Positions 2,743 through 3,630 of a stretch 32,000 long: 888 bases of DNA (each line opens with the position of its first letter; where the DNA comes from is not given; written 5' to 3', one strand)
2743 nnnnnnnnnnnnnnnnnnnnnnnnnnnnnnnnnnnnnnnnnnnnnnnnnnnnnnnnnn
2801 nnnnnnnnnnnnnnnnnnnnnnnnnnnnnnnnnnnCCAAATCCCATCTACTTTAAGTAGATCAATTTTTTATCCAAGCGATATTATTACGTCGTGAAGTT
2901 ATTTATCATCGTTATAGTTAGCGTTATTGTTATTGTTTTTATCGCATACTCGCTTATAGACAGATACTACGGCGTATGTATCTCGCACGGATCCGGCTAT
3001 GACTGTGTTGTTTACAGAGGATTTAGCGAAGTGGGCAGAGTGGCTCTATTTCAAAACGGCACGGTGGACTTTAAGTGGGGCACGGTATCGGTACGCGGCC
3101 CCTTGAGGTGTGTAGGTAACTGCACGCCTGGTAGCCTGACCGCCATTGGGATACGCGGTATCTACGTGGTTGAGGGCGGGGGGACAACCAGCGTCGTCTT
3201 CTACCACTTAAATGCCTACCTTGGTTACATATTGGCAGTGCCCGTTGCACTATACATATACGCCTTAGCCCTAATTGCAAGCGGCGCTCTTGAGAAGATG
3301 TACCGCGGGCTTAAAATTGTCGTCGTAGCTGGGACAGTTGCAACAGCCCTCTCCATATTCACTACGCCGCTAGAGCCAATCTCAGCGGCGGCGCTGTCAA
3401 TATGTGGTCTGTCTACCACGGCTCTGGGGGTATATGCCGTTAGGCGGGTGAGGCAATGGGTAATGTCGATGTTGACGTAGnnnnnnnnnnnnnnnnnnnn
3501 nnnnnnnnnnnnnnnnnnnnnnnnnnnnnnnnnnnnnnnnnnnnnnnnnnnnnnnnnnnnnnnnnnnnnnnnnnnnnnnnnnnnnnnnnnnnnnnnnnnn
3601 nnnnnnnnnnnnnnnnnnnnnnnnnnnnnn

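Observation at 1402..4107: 2.6-kb islet bounded by a 65-68 bp direct repeat that duplicates the Sir2 promoter and first six codons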

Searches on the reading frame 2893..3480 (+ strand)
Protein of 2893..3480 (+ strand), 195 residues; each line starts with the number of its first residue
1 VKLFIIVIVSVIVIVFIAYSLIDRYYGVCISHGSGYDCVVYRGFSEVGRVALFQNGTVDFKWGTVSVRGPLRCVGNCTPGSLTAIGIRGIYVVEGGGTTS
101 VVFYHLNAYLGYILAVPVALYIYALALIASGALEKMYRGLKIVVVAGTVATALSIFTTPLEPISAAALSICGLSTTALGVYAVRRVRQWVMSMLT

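Call 8: search_protein_families(library=pfam, proteins=[window:2893-3480:+], max_evalue=0.1)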
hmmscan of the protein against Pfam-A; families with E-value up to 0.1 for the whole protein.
window:2893-3480:+ (195 aa): 0 families

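Call 17: search_protein_families(library=phrogs, proteins=[window:2893-3480:+], max_evalue=0.1)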
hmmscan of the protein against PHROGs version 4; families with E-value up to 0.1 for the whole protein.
window:2893-3480:+ (195 aa): 0 families

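Call 25: search_dna_similar(query=window:2893-3480:+, collection=phages, mode=protein, max_evalue=1)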
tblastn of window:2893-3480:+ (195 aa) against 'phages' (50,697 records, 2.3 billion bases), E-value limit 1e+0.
No match.

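Call 28: find_homologous_proteins(query=window:2893-3480:+, max_evalue=0.01)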
Query window:2893-3480:+ (195 aa): 4 proteins with E <= 0.01 among 1068 candidates.
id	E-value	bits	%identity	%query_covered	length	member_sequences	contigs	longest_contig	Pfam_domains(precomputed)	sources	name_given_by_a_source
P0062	2.1e-117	408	99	100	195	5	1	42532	-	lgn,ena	-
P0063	3.5e-99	348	84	100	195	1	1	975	-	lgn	-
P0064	9.9e-94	331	75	100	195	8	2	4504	-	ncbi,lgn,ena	-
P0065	1.4e-33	134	73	46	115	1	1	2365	-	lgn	-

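Call 30: find_encoding_contigs(protein=P0064, flank=10000, max_places=6)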
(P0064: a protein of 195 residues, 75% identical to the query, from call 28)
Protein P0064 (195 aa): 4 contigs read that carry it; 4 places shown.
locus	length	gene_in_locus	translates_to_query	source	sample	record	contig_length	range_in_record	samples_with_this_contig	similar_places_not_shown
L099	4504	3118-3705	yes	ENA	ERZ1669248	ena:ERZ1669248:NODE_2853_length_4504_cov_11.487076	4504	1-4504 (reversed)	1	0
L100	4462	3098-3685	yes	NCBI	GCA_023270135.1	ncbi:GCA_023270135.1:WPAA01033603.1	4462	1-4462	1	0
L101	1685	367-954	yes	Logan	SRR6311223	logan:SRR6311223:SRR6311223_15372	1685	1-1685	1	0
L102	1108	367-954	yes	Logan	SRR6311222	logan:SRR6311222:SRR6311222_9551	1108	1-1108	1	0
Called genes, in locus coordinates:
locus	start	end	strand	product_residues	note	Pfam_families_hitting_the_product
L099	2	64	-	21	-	?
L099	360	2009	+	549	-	-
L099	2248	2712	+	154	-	-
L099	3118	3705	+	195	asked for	-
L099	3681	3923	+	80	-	PF25213:HVO_A0261_N (weak), PF14947:HTH_45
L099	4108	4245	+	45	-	-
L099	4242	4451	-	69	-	-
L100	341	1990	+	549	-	-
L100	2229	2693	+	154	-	-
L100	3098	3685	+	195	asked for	-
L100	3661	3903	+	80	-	PF25213:HVO_A0261_N (weak), PF14947:HTH_45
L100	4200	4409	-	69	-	-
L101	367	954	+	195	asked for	-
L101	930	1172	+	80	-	PF25213:HVO_A0261_N (weak), PF14947:HTH_45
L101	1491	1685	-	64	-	?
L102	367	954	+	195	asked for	-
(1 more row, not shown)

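Call 31: find_encoding_contigs(protein=P0065, flank=10000, max_places=4)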
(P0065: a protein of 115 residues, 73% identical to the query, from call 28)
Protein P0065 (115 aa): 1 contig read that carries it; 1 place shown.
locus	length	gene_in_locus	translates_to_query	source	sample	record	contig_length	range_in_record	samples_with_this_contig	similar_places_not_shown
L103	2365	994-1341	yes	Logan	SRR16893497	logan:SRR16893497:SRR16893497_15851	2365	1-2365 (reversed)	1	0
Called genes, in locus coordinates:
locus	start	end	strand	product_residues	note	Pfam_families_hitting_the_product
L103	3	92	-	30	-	?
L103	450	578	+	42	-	-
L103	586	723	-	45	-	-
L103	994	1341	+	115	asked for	-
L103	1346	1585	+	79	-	PF25213:HVO_A0261_N, PF14947:HTH_45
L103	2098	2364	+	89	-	?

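Call 32: find_encoding_contigs(protein=P0063, flank=10000, max_places=4)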
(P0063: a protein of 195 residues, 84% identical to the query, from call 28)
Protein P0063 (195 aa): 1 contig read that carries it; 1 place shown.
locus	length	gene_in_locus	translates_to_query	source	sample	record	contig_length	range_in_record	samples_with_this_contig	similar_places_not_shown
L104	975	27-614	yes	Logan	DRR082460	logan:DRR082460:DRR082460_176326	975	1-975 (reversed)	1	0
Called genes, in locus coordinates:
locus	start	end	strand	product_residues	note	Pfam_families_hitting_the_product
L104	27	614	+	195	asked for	-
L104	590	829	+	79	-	PF25213:HVO_A0261_N (weak), PF14947:HTH_45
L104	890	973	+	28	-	?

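Call 36: search_protein_families(library=pfam, proteins=[L099:4242-4451:-, L099:360-2009:+, L099:4108-4245:+, L099:1-109:-], max_evalue=1)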
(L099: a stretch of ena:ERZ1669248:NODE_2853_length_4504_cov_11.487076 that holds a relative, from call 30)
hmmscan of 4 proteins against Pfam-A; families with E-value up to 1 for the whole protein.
L099:4242-4451:- (69 aa): 1 family
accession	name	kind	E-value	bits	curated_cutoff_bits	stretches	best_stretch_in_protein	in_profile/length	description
PF19428.4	Sema4F_C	-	0.22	11.4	27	1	7-67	70-128/197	Semaphorin 4F C-terminal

L099:360-2009:+ (549 aa): 0 families

L099:4108-4245:+ (45 aa): 0 families

L099:1-109:- (36 aa): 0 families

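Call 40: find_related_loci(query=A2, collection=metagenome_contigs, flank=10000)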
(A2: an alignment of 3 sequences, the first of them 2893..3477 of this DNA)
Query A2 (195 aa) in metagenome_contigs; peptide patterns used: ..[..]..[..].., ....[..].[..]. (x = any residue, [..] = any of these).
109 stretches matched a pattern; 3 encode a relative of the query (tblastn E <= 1e-3); 3 distinct loci.
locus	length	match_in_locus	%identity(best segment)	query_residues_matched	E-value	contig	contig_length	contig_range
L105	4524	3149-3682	76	18-195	2e-89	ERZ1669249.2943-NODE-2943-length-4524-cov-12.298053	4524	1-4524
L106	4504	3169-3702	76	18-195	1e-88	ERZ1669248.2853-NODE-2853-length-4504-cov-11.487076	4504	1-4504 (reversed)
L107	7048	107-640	48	16-195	4e-40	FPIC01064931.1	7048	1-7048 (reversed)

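Call 41: find_related_loci(query=A2, collection=viral_contigs, flank=10000)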
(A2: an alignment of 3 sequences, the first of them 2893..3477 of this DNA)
Query A2 (195 aa) in viral_contigs; peptide patterns used: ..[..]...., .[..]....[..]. (x = any residue, [..] = any of these).
98 stretches matched a pattern, but none encodes a relative of the query by tblastn (E <= 1e-3).

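Call 46: find_homologous_proteins(query=L099:4245-4451:-, max_evalue=1)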
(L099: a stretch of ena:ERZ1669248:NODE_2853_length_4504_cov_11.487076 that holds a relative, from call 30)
Query L099:4245-4451:- (69 aa): 24 proteins with E <= 1 among 25 candidates.
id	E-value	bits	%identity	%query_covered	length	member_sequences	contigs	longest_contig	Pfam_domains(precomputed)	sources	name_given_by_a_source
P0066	2.0e-38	146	99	100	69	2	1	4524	-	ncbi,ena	-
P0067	7.6e-36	138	93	100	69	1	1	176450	-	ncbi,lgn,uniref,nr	ncbi:hypothetical protein ODS41_12960 [Pyrobaculum sp. 3827-6]|uniref:hypothetical protein n=1 Tax=P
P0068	1.1e-35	138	90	100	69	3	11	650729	-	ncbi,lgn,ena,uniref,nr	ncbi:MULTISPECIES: hypothetical protein [Pyrobaculum]|uniref:PaREP2b n=2 Tax=Pyrobaculum TaxID=2276 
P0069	6.9e-35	135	90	99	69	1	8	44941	-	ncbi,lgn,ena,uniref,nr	ncbi:hypothetical protein [Pyrobaculum aerophilum]|uniref:hypothetical protein n=1 Tax=Pyrobaculum a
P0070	7.6e-34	132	87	99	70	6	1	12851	-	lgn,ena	-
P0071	7.8e-31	122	82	97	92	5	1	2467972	-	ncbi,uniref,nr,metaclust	ncbi:hypothetical protein P186_0108 [Pyrobaculum ferrireducens]|uniref:Uncharacterized protein n=1 T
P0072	2.5e-29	118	79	99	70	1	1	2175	-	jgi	jgi:hypothetical protein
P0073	3.1e-27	111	74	100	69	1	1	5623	-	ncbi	ncbi:MAG: hypothetical protein ABWK05_03195 [Pyrobaculum sp.]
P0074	8.7e-27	110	74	100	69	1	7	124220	-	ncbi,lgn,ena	ncbi:MAG: hypothetical protein QXP31_05125 [Pyrobaculum sp.]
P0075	3.2e-26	108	75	96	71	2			-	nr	nr:MAG: hypothetical protein TU35_08445 [Thermoproteus sp. AZ2]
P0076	5.1e-26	107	69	97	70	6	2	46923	-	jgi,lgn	-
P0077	1.4e-25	106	67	97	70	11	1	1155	-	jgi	-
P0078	1.1e-24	103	67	100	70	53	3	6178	-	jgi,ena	jgi:hypothetical protein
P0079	2.2e-24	102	73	96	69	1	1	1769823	-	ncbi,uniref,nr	ncbi:hypothetical protein [Pyrobaculum neutrophilum]|uniref:Uncharacterized protein n=1 Tax=Pyrobacu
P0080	3.4e-24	101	64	100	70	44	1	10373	-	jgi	jgi:hypothetical protein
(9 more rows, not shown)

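Call 47: find_encoding_contigs(protein=P0067, flank=8000, max_places=3)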
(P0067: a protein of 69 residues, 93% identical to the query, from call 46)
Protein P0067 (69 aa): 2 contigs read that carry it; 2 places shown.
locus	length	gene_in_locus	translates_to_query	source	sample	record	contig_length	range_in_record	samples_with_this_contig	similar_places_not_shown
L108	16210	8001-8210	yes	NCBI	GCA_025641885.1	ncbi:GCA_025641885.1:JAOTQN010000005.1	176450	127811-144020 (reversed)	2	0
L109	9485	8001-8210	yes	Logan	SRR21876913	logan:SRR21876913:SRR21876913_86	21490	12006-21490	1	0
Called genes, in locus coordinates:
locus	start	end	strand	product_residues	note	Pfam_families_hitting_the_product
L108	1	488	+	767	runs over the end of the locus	PF01496:V_ATPase_I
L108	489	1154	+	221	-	PF02219:MTHFR (weak)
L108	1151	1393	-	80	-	PF01868:RNase_P-MRP_p29 (weak)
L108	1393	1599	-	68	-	PF00831:Ribosomal_L29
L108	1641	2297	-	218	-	PF07650:KH_2, PF00189:Ribosomal_S3_C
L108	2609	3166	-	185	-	PF00237:Ribosomal_L22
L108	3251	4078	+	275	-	PF01040:UbiA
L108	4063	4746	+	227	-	PF00702:Hydrolase, PF12710:HAD, PF13419:HAD_2 (weak)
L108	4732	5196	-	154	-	-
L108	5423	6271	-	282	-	PF05552:MS_channel_1st_1 (weak)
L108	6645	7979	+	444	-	PF01637:ATPase_2, PF13191:AAA_16 (weak), PF13173:AAA_14 (faint), PF13401:AAA_22, PF09339:HTH_IclR (weak), PF03008:DUF234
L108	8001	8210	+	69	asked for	-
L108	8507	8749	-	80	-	PF25213:HVO_A0261_N (weak), PF14947:HTH_45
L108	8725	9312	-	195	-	-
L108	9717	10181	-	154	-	-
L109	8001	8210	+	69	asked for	-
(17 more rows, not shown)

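Call 48: find_encoding_contigs(protein=P0068, flank=8000, max_places=4)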
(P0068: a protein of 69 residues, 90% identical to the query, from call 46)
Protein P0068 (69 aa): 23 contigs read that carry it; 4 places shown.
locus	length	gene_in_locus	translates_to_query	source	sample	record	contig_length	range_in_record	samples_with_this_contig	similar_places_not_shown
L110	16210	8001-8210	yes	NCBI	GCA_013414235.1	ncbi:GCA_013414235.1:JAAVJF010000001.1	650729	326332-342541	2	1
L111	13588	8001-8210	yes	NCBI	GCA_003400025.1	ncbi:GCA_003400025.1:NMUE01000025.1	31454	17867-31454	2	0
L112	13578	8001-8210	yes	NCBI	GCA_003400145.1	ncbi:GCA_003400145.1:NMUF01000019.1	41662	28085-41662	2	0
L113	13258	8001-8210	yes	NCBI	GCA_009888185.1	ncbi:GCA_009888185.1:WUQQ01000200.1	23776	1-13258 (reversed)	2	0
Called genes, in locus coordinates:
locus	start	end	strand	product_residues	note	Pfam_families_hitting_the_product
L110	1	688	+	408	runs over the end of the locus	PF00162:PGK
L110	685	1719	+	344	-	PF01113:DapB_N (weak), PF02800:Gp_dh_C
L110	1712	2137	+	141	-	PF00582:Usp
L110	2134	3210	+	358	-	PF00232:Glyco_hydro_1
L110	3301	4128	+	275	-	PF01040:UbiA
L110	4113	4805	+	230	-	PF00702:Hydrolase, PF12710:HAD (weak), PF13419:HAD_2 (faint)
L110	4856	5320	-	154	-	-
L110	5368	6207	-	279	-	PF05552:MS_channel_1st_1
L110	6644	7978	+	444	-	PF01637:ATPase_2, PF13191:AAA_16 (weak), PF13173:AAA_14 (faint), PF13401:AAA_22, PF09339:HTH_IclR (faint), PF03008:DUF234 (weak)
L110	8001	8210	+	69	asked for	-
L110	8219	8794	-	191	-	PF13456:RVT_3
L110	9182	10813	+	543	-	-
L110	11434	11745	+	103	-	-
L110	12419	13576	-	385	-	PF07775:PaRep2b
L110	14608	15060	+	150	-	-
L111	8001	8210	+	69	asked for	-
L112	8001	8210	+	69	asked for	-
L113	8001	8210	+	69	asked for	-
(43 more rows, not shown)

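Call 71: predict_structure(alignment_id=A2)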
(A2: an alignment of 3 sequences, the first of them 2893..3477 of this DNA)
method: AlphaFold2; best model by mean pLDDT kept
length: 195 residues; sequences in the alignment: 3
mean_pLDDT: 45.2   pTM: 0.35
mean pLDDT of the five models: 45.2, 44.8, 44.1, 41.4, 41.1
residues with pLDDT >= 90: 0; 70-90: 0; 50-70: 59; < 50: 136
segments of 3 or more residues with pLDDT < 50: 1-7, 18-25, 72-117, 130-195
pLDDT, mean of each block of 10 residues (from residue 1): 47 50 49 56 61 63 55 38 37 35 37 47 51 47 44 38 34 35 42 35
secondary structure, 60 per line:
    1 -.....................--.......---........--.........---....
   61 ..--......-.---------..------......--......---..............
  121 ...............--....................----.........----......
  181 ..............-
elements in order: H2-22 E25-31 E35-42 E45-53 E57-62 E65-70 E90-95 E98-103 H107-135 H138-157 H162-170 H175-194
